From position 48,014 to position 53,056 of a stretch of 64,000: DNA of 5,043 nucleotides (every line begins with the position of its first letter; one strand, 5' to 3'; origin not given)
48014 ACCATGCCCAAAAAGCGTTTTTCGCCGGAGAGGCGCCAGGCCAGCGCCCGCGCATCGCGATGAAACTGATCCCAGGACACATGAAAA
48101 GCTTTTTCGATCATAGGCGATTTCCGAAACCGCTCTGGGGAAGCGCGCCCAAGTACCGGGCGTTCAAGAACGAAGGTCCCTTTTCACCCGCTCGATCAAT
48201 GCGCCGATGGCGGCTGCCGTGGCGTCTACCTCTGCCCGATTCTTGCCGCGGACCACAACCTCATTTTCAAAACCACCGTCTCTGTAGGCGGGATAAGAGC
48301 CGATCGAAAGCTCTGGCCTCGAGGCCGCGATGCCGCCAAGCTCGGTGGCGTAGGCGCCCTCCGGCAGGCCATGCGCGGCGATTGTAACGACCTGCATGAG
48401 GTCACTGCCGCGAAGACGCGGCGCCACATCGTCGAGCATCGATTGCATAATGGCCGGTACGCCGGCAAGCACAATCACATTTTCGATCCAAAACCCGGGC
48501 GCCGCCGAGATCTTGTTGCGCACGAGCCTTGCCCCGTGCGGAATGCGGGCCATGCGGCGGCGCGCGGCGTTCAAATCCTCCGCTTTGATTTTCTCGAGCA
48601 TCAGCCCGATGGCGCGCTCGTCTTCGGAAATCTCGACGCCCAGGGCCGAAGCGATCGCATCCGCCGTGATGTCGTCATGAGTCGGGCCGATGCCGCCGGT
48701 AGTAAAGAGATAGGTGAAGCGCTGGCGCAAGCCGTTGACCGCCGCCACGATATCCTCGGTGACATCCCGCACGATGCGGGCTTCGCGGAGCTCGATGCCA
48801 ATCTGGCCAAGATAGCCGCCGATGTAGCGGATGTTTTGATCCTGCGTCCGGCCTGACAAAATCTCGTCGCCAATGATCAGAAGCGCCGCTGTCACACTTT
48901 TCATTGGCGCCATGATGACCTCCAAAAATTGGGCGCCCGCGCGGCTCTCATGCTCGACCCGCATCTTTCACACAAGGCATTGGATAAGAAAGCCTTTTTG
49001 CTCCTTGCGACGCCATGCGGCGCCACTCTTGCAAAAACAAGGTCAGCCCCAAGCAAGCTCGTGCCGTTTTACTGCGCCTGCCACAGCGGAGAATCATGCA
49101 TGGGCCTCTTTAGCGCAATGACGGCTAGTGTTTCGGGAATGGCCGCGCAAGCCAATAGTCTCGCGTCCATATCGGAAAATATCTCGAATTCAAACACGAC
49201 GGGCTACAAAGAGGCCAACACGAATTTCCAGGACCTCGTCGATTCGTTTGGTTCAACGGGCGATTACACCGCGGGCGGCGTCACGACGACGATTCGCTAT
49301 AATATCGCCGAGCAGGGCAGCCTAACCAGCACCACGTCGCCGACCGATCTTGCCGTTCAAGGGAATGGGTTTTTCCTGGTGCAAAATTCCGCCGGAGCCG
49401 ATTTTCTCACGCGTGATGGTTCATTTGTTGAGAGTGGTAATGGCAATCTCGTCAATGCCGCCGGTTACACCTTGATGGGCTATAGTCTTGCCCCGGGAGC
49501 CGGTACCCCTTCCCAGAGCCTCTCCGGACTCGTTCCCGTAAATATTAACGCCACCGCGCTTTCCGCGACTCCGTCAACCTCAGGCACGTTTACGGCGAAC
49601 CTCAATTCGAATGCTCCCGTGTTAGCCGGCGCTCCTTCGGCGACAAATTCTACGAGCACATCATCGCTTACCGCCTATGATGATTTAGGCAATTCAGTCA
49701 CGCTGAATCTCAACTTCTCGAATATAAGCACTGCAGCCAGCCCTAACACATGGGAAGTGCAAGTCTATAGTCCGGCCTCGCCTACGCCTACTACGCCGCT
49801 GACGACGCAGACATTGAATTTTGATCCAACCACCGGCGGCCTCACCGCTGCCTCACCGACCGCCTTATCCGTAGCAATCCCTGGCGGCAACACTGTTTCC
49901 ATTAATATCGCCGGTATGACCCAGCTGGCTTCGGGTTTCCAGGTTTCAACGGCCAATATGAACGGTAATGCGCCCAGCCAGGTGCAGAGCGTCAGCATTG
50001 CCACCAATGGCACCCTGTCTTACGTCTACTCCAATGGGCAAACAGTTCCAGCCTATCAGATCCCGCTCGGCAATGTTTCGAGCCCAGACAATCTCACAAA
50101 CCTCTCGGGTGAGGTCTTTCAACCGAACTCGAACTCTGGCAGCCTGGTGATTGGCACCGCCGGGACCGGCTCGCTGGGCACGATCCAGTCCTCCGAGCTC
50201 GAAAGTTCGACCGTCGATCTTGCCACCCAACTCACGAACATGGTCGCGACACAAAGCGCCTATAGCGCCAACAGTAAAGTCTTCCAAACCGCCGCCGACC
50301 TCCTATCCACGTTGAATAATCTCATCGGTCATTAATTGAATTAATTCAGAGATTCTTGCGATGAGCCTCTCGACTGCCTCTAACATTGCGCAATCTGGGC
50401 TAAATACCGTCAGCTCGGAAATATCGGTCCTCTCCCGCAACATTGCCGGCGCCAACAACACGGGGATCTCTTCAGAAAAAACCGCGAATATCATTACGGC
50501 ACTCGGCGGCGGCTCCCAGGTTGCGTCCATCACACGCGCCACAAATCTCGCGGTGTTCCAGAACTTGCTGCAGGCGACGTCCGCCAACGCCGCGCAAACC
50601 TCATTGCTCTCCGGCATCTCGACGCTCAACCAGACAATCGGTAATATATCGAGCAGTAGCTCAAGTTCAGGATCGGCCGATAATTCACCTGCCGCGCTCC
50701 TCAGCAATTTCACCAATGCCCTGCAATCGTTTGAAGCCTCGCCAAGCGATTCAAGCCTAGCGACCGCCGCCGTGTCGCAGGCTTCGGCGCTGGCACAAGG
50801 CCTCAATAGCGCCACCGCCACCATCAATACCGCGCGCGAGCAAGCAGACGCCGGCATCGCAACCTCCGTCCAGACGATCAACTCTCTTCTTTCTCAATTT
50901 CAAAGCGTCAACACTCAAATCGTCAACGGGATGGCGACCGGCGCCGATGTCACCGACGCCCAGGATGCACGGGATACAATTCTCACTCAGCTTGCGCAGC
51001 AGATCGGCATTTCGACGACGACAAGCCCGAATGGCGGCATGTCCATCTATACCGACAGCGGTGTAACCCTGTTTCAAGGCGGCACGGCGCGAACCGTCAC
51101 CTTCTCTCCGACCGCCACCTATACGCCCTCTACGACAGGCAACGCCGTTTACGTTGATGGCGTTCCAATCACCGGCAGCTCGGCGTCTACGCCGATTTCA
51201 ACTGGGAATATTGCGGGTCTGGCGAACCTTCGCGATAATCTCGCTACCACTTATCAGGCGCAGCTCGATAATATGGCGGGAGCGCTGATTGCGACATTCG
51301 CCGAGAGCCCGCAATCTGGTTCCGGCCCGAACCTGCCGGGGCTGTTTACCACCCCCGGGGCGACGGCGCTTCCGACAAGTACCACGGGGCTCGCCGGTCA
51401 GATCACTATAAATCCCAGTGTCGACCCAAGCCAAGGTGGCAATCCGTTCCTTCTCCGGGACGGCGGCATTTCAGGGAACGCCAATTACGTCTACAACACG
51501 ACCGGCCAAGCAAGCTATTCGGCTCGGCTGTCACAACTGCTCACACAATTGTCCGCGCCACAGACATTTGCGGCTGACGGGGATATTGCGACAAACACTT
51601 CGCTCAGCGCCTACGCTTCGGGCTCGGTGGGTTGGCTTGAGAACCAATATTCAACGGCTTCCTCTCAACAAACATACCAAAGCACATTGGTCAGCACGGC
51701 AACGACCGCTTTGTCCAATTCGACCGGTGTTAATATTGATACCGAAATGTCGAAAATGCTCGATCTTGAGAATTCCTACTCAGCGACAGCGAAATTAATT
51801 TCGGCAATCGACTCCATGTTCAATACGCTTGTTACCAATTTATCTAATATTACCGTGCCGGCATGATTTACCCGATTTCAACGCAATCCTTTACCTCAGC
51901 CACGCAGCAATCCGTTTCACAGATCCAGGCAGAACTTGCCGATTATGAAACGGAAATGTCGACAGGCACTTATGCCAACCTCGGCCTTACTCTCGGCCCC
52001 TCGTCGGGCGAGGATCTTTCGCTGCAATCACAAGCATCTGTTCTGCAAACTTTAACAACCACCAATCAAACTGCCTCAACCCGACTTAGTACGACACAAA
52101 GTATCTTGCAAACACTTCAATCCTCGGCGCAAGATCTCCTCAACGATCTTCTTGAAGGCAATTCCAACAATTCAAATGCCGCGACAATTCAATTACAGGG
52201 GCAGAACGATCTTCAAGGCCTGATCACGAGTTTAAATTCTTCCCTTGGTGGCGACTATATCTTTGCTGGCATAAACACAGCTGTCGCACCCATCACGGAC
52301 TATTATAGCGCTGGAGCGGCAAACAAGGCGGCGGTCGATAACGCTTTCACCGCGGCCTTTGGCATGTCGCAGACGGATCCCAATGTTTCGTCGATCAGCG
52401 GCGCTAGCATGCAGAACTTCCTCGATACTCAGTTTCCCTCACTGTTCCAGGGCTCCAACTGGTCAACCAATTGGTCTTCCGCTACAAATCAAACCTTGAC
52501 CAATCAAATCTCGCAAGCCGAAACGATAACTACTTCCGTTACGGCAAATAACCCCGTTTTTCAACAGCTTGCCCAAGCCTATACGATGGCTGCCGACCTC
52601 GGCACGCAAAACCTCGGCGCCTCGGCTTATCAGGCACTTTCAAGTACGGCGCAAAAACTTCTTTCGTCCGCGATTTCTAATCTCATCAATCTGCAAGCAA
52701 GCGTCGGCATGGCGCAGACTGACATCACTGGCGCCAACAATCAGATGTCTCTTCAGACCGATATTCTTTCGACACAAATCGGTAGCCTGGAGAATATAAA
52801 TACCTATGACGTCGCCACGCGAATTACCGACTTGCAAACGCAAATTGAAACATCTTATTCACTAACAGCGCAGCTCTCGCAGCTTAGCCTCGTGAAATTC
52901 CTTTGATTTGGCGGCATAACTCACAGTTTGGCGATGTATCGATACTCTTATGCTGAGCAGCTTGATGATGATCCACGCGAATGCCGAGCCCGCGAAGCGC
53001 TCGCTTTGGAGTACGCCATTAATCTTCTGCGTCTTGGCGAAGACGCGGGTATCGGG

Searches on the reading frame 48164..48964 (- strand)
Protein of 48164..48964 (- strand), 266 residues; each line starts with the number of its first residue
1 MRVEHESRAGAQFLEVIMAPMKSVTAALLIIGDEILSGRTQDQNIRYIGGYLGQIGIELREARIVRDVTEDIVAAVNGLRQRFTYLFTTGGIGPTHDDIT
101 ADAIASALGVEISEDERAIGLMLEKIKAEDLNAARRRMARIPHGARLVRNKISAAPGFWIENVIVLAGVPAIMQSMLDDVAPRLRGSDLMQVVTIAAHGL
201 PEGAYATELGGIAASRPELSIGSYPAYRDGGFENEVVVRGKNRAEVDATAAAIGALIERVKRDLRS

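Call 61: search_protein_families(library=pfam, proteins=[window:48164-48964:-], max_evalue=0.00001)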
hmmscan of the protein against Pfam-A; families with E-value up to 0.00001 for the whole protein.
window:48164-48964:- (266 aa): 2 families
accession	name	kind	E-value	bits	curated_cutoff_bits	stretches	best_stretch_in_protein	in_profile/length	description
PF00994.29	MoCF_biosynth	-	5.1e-27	94.8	26.6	1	28-185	2-143/144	Probable molybdopterin binding domain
PF24102.1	FLAD1_M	-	1.1e-08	35.3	27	1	200-257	11-69/78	FAD synthase, middle domain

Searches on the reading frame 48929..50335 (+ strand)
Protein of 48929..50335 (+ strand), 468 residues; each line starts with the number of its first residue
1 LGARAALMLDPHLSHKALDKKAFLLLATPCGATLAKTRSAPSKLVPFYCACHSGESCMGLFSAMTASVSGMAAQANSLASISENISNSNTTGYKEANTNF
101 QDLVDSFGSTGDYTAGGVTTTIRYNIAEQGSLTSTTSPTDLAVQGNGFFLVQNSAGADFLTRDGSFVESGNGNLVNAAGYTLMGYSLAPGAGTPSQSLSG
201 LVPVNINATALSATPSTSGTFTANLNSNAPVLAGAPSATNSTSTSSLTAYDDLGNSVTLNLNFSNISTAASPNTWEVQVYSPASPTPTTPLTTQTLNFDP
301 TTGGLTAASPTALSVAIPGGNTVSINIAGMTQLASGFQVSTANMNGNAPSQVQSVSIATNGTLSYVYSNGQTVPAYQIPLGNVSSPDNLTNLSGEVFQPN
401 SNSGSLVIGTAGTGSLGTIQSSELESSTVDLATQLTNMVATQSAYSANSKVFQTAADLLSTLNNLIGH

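Call 61: search_protein_families(library=pfam, proteins=[window:48929-50335:+], max_evalue=0.00001)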
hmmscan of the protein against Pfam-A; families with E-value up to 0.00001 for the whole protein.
window:48929-50335:+ (468 aa): 4 families
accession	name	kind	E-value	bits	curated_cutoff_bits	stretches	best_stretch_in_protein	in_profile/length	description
PF07559.19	FlgE_D2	-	3.4e-14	53.9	22.7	1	224-346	1-141/142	Flagellar basal body protein FlaE D2 domain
PF22692.1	LlgE_F_G_D1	-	1.4e-13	51.2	27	1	142-222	1-63/64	Flagellar hook protein FlgE/F/G D1 domain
PF06429.18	Flg_bbr_C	-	2.6e-12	46.5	23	1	422-465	3-46/46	Flagellar basal body rod FlgEFG protein C-terminal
PF00460.25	Flg_bb_rod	-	5.5e-07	29.9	20.7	1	66-94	3-31/31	Flagella basal body rod protein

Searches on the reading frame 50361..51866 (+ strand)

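Call 61: search_protein_families(library=pfam, proteins=[window:50361-51866:+], max_evalue=0.00001)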
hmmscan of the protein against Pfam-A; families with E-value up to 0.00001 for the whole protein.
window:50361-51866:+ (501 aa): 2 families
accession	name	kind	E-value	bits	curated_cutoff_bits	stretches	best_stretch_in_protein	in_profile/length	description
PF22638.1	FlgK_D1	-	5.2e-36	124.8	28.6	1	107-320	12-221/233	Flagellar hook-associated protein FlgK helical domain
PF06429.18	Flg_bbr_C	-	5.5e-09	35.8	23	1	454-491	7-44/46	Flagellar basal body rod FlgEFG protein C-terminal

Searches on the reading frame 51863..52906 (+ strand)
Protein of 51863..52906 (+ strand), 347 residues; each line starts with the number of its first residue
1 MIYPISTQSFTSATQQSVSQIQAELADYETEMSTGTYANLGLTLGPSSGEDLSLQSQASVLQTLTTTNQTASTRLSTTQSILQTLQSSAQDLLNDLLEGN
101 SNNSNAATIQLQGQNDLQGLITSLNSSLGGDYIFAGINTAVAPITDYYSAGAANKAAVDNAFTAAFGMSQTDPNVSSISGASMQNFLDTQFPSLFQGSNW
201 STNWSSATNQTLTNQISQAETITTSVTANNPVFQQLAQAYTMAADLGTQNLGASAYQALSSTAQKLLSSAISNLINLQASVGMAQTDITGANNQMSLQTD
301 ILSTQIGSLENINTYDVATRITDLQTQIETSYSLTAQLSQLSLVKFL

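Call 61: search_protein_families(library=pfam, proteins=[window:51863-52906:+], max_evalue=0.00001)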
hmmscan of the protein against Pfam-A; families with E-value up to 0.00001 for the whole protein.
window:51863-52906:+ (347 aa): 2 families
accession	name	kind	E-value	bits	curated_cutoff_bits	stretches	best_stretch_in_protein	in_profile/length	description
PF00669.25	Flagellin_N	-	8.6e-16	58.7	26.6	1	5-139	1-139/139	Bacterial flagellin N-terminal helical region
PF00700.27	Flagellin_C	-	5.7e-12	46.2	23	1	267-347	4-86/86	Bacterial flagellin C-terminal helical region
